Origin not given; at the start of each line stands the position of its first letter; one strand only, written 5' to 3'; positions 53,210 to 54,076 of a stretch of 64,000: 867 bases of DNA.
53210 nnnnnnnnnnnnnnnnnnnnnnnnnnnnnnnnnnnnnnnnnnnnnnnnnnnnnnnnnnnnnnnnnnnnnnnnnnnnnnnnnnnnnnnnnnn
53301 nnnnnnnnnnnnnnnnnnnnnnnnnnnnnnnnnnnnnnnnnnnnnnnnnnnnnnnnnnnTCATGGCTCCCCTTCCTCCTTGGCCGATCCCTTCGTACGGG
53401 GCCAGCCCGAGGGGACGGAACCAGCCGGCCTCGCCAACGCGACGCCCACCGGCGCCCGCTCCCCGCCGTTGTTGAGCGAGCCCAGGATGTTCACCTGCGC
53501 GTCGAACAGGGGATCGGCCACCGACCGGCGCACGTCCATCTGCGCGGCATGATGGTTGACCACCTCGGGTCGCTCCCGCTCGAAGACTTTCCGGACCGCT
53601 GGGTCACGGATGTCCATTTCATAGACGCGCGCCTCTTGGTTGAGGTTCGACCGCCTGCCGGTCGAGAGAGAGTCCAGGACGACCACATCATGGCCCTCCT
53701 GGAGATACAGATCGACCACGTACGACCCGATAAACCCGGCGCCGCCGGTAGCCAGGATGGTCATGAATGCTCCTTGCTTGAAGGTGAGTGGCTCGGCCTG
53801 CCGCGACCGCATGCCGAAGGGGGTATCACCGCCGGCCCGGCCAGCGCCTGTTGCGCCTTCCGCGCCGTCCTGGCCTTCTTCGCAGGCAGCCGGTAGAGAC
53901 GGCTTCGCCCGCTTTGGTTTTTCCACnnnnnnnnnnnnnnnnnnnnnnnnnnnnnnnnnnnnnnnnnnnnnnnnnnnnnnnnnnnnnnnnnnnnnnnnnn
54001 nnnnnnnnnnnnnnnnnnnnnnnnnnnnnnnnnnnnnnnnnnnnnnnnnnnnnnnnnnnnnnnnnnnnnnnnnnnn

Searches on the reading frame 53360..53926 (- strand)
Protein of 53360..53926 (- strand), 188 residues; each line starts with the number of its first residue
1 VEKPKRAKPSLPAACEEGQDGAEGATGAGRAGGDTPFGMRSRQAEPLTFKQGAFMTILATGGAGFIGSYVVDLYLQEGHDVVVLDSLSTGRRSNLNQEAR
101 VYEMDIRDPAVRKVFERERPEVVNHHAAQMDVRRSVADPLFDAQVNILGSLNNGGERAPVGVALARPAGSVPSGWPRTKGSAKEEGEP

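Call 13: search_protein_families(library=pfam, proteins=[window:53360-53926:-], max_evalue=0.001)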
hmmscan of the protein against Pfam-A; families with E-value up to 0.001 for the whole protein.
window:53360-53926:- (188 aa): 4 families
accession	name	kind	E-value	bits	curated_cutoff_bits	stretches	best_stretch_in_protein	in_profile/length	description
PF01370.27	Epimerase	-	1.6e-19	70.7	20.9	1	57-152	1-97/240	NAD dependent epimerase/dehydratase family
PF16363.11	GDP_Man_Dehyd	-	2.1e-17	64.1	27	1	58-152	1-108/332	GDP-mannose 4,6 dehydratase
PF04321.23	RmlD_sub_bind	-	9.9e-07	28.5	27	1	55-152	1-84/287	RmlD substrate binding domain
PF01073.25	3Beta_HSD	-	4.8e-05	23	22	1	59-149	2-95/280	3-beta hydroxysteroid dehydrogenase/isomerase family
